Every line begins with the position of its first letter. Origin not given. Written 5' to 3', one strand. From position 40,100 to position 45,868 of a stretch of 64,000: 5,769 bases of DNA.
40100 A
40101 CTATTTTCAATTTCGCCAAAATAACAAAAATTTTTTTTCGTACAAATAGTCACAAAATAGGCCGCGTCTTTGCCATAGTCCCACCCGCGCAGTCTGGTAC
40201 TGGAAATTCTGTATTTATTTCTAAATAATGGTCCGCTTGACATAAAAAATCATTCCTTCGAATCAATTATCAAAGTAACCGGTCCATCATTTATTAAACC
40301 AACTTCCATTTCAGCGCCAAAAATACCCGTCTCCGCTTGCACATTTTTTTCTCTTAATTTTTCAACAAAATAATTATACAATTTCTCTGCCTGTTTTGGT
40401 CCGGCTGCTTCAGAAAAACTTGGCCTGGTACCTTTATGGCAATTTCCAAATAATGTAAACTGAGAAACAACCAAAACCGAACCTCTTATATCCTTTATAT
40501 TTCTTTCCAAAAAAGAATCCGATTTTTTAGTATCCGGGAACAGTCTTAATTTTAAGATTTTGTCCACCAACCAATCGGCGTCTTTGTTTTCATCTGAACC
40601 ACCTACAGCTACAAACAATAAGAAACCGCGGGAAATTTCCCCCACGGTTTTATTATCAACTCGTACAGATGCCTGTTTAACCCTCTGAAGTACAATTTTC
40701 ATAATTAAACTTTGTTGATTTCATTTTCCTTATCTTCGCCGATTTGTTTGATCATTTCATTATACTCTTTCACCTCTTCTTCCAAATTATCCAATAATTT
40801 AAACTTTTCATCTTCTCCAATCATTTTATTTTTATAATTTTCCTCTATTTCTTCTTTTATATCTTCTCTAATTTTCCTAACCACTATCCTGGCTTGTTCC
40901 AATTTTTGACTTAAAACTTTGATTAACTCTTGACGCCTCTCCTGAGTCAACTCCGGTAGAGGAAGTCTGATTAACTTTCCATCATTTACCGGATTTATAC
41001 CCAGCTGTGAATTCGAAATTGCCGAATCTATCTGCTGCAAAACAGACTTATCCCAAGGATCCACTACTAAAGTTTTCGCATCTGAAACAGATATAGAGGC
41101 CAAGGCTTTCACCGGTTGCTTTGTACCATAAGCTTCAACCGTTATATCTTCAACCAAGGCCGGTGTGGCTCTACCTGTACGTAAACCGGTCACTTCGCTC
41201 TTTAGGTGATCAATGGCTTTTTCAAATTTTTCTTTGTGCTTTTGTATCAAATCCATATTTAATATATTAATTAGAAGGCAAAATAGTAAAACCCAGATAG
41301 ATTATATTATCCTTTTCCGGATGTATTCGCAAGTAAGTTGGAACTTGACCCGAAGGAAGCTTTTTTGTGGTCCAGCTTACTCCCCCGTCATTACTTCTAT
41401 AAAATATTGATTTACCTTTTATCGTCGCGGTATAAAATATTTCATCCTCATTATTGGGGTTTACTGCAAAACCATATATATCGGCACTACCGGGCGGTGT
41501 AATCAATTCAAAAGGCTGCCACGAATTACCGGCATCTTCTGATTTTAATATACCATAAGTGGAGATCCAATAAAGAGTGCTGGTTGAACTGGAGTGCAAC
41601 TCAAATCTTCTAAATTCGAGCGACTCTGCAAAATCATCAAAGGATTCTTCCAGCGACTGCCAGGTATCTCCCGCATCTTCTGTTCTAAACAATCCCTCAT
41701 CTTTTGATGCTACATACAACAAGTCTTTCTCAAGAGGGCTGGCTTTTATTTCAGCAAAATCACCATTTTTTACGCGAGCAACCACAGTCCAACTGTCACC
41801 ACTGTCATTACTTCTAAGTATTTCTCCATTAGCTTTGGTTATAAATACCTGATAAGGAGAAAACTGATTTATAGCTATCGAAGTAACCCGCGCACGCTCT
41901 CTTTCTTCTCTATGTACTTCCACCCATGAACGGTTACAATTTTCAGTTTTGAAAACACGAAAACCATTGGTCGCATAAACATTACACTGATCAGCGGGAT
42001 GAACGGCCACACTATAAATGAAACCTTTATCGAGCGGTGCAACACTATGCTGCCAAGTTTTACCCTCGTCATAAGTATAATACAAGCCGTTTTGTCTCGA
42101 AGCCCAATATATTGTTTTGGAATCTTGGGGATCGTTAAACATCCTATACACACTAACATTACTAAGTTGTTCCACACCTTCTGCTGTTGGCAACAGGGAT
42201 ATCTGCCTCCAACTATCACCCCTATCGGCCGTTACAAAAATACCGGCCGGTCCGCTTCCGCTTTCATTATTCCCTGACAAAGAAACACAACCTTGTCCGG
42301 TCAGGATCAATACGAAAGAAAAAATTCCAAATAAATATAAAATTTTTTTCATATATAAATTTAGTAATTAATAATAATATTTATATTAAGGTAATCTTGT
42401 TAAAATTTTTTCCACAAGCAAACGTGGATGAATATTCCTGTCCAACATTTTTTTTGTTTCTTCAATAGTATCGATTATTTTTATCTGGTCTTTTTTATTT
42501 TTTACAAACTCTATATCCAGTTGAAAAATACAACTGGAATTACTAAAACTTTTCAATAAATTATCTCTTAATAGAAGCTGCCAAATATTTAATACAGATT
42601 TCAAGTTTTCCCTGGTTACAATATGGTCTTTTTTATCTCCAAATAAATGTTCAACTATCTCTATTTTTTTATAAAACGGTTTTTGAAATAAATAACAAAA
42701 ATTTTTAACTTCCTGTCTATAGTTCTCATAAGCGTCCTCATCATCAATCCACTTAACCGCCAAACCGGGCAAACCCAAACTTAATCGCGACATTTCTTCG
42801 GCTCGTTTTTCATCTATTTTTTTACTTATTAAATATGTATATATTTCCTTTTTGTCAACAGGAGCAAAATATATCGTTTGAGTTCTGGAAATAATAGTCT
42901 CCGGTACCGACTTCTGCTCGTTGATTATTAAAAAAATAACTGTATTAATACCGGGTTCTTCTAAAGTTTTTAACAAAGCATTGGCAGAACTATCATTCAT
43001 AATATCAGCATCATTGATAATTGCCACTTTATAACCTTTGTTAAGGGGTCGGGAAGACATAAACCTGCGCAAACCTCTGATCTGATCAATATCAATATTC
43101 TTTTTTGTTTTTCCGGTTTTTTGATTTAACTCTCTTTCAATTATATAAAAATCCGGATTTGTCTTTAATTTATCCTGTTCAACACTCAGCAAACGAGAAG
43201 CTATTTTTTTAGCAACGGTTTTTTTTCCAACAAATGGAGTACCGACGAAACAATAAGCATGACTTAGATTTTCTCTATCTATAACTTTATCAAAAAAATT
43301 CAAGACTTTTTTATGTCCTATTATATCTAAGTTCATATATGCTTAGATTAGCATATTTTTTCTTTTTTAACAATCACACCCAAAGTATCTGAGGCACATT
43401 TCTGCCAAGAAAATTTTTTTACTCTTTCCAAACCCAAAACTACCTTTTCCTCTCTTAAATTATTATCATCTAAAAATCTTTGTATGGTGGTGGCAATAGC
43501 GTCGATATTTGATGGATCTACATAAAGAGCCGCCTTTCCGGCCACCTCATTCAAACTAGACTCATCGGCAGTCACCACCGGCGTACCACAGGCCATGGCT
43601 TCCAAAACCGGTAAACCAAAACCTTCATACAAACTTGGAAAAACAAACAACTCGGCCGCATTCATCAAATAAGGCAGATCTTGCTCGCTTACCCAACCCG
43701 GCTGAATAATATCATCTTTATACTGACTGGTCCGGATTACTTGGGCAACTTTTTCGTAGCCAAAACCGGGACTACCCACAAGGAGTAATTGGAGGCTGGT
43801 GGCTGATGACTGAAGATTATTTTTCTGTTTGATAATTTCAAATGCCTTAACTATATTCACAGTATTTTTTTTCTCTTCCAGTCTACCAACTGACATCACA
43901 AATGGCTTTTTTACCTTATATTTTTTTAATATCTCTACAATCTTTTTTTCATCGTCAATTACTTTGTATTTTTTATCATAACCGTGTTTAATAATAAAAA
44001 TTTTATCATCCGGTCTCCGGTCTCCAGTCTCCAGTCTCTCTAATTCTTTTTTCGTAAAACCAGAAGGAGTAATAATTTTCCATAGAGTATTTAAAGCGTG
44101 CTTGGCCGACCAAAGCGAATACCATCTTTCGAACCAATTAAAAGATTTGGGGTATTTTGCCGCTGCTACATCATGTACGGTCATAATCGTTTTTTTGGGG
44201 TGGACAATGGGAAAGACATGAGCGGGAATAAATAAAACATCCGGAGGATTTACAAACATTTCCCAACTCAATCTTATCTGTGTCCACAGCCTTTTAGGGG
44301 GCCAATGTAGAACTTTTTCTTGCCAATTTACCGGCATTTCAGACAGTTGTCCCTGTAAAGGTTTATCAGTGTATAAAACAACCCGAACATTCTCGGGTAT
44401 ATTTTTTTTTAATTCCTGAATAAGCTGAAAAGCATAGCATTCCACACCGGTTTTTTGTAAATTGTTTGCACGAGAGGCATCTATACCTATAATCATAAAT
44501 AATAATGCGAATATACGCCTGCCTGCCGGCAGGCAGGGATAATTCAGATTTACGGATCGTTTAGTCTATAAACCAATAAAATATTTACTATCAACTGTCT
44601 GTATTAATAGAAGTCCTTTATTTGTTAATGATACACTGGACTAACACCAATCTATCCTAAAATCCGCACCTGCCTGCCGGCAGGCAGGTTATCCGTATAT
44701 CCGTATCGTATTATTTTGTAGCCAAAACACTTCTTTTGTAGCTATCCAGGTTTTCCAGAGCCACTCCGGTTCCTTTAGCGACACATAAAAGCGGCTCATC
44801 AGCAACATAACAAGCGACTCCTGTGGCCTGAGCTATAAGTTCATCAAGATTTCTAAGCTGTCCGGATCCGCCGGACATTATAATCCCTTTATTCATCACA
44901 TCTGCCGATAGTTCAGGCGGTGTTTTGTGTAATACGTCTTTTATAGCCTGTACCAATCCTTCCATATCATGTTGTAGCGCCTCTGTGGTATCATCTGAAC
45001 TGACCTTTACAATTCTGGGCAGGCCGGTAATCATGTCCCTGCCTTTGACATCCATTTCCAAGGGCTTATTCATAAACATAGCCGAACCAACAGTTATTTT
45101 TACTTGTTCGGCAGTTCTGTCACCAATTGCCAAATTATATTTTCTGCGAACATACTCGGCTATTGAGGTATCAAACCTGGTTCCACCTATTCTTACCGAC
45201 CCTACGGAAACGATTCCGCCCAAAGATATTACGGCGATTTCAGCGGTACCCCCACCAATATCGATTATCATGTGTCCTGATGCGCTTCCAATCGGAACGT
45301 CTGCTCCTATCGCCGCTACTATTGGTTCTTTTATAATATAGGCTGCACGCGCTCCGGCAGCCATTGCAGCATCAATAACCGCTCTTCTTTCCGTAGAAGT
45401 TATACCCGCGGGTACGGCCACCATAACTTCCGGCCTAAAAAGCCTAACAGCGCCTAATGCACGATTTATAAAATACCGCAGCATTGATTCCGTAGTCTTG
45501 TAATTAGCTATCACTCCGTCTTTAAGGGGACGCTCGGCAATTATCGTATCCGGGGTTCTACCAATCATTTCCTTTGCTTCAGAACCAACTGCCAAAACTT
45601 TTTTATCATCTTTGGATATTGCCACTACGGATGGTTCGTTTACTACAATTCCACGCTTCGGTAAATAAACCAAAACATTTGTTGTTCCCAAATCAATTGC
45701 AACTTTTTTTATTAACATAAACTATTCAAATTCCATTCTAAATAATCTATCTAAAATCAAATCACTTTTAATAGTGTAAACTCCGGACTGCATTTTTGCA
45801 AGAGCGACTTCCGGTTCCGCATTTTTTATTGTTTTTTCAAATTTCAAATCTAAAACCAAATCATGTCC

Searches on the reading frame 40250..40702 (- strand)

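Call 108: search_protein_families(library=pfam, proteins=[window:40250-40702:-], max_evalue=0.0001)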
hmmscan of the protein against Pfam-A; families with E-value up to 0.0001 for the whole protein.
window:40250-40702:- (150 aa): 1 family
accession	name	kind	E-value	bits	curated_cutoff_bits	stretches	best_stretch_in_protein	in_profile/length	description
PF02580.21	Tyr_Deacylase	-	3.4e-55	186.8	25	1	2-147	1-144/144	D-Tyr-tRNA(Tyr) deacylase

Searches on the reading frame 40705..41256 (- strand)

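Call 108: search_protein_families(library=pfam, proteins=[window:40705-41256:-], max_evalue=0.0001)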
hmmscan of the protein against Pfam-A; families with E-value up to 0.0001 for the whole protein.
window:40705-41256:- (183 aa): 1 family
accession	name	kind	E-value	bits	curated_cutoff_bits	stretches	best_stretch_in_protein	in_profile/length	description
PF01765.24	RRF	-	1.4e-51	175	29.7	1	18-180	1-163/164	Ribosome recycling factor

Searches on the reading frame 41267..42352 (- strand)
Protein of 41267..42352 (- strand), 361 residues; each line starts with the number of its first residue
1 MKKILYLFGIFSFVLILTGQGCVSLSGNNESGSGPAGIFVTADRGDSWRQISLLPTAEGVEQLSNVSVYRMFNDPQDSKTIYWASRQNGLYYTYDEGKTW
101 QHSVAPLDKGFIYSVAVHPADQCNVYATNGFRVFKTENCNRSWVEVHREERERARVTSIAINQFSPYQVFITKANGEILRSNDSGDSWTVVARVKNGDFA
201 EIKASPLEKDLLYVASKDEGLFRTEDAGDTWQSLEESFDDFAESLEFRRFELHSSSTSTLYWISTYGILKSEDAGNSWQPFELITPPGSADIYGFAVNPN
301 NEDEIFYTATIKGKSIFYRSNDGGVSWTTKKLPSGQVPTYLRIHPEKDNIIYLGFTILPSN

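Call 108: search_protein_families(library=pfam, proteins=[window:41267-42352:-], max_evalue=0.0001)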
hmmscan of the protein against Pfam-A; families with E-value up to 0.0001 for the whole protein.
window:41267-42352:- (361 aa): 3 families
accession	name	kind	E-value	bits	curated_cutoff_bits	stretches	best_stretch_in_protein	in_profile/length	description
PF15902.12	Sortilin-Vps10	-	3.7e-28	98.9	33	3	177-263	2-86/446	Sortilin, neurotensin receptor 3,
PF14870.12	PSII_BNR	-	1.1e-08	35.1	27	0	156-235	20-98/303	Photosynthesis system II assembly factor YCF48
PF02012.26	BNR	-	7e-07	28.7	27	0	91-102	1-12/12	BNR/Asp-box repeat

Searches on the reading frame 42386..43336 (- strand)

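Call 108: search_protein_families(library=pfam, proteins=[window:42386-43336:-], max_evalue=0.0001)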
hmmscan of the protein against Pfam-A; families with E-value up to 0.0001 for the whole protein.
window:42386-43336:- (316 aa): 1 family
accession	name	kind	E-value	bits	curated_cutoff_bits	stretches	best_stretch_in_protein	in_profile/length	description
PF13177.12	DNA_pol3_delta2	-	3e-33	115.5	27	1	8-160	2-160/161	DNA polymerase III, delta subunit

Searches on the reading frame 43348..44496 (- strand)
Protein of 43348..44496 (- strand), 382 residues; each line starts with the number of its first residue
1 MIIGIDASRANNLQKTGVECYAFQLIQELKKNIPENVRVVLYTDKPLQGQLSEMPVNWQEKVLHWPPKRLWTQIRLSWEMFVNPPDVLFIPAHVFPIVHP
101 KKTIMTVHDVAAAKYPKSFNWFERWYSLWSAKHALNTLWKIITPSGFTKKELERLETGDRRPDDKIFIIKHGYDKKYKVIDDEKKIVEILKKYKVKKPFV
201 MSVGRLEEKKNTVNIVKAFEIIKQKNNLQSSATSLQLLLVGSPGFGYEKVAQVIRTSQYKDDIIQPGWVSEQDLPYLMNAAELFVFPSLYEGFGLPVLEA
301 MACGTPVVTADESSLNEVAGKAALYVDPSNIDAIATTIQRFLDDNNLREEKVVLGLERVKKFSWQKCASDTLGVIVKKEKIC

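Call 108: search_protein_families(library=pfam, proteins=[window:43348-44496:-], max_evalue=0.0001)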
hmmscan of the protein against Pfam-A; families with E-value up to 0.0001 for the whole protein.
window:43348-44496:- (382 aa): 5 families
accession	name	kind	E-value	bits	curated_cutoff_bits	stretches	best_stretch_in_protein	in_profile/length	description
PF00534.26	Glycos_transf_1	-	1.9e-33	115.9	26.4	1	194-349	12-163/172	Glycosyl transferases group 1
PF13692.12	Glyco_trans_1_4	-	3.4e-28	99.1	27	1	198-344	2-142/142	Glycosyl transferases group 1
PF20706.3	GT4-conflict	-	1e-12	48.2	26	1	194-320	194-321/385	Family 4 Glycosyltransferase in conflict systems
PF13439.12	Glyco_transf_4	-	7.3e-09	36.3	28.5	1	17-174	3-167/170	Glycosyltransferase Family 4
PF13524.12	Glyco_trans_1_2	-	1.5e-08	35.2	25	1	235-365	15-136/144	Glycosyl transferase-like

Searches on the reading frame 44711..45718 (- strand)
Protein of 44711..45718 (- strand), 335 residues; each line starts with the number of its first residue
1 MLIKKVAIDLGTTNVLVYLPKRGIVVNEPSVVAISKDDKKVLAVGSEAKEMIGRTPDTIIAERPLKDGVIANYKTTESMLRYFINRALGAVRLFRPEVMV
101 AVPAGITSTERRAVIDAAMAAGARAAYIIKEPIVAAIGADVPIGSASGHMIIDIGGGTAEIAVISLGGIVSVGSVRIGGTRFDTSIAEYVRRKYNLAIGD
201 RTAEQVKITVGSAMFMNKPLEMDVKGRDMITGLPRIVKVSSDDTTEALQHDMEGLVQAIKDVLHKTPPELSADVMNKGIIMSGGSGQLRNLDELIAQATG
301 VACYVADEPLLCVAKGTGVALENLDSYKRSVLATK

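Call 108: search_protein_families(library=pfam, proteins=[window:44711-45718:-], max_evalue=0.0001)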
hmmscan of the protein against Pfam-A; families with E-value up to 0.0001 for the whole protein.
window:44711-45718:- (335 aa): 4 families
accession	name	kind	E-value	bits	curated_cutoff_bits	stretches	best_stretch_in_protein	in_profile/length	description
PF06723.19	MreB_Mbl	-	3.4e-131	437.4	27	1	4-328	2-326/327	MreB/Mbl protein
PF00012.26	HSP70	-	2.3e-10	39.8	20.6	1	97-197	135-241/599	Hsp70 protein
PF00022.25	Actin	-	1.1e-09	37.8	27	1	29-193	31-190/410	Actin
PF14450.12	FtsA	-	5.9e-09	36.8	31.8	1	151-304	2-108/127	Cell division protein FtsA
